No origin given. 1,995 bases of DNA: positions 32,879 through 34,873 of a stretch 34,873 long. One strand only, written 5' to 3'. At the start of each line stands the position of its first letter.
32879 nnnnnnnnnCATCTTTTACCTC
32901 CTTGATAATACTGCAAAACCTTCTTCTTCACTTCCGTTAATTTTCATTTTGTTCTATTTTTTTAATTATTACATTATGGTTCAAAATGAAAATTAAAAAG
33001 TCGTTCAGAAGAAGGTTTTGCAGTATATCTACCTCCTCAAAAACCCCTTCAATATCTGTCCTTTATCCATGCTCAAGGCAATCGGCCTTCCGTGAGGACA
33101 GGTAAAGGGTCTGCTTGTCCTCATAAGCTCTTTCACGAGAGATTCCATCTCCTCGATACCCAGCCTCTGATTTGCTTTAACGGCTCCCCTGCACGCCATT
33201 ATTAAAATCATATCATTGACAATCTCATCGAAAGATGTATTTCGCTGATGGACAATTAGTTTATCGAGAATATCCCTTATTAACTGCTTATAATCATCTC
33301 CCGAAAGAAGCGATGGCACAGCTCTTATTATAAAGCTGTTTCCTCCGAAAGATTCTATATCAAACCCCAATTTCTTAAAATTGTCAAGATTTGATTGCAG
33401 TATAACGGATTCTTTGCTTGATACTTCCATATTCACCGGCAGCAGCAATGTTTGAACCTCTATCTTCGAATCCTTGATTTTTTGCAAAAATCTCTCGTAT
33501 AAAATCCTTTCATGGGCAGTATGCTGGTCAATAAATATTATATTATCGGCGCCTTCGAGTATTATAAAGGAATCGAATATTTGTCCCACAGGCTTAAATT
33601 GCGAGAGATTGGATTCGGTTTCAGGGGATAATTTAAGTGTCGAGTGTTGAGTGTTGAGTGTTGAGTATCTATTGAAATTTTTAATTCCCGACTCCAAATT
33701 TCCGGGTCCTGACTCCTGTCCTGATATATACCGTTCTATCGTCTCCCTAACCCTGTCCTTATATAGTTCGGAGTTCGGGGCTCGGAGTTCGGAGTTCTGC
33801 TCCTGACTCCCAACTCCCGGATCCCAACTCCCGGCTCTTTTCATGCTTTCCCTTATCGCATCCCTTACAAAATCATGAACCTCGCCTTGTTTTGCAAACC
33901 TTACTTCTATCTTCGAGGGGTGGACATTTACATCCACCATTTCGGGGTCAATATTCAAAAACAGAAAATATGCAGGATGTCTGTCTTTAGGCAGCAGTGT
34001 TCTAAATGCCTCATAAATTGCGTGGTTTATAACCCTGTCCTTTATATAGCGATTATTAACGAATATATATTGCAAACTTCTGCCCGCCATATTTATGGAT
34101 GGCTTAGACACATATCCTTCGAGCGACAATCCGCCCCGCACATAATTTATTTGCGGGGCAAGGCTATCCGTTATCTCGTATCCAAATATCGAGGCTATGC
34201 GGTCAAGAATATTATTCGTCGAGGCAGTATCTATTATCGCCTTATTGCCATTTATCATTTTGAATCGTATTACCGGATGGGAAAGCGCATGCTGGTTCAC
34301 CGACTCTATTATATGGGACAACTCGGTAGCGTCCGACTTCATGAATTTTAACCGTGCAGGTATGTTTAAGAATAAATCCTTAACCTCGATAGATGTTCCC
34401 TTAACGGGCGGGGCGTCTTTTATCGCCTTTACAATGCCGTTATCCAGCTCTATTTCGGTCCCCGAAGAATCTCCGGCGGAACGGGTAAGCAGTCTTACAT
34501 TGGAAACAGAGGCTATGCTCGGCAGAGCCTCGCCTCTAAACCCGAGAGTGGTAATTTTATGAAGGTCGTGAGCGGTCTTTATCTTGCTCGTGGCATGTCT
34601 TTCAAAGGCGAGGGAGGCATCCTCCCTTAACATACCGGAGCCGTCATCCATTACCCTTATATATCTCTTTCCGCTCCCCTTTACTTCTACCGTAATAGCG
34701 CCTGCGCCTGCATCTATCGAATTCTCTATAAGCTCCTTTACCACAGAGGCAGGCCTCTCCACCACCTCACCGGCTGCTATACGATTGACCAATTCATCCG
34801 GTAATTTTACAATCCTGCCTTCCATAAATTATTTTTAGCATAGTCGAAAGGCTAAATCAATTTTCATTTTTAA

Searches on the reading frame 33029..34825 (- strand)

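Call 12: search_protein_families(library=pfam, proteins=[window:33029-34825:-])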
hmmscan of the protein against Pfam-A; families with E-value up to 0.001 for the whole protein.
window:33029-34825:- (598 aa): 4 families
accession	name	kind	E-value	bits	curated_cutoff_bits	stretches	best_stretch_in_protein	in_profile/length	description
PF08676.16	MutL_C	-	1e-42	145.7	25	1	413-555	1-142/142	MutL C terminal dimerisation domain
PF01119.25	DNA_mis_repair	-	2.2e-38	131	26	1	210-328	1-118/119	DNA mismatch repair protein, C-terminal domain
PF13589.12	HATPase_c_3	-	1.9e-11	44.6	25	1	26-129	4-107/137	Histidine kinase-, DNA gyrase B-, and HSP90-like ATPase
PF02518.31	HATPase_c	-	1.4e-07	32.3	26.4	1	23-83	4-67/111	Histidine kinase-, DNA gyrase B-, and HSP90-like ATPase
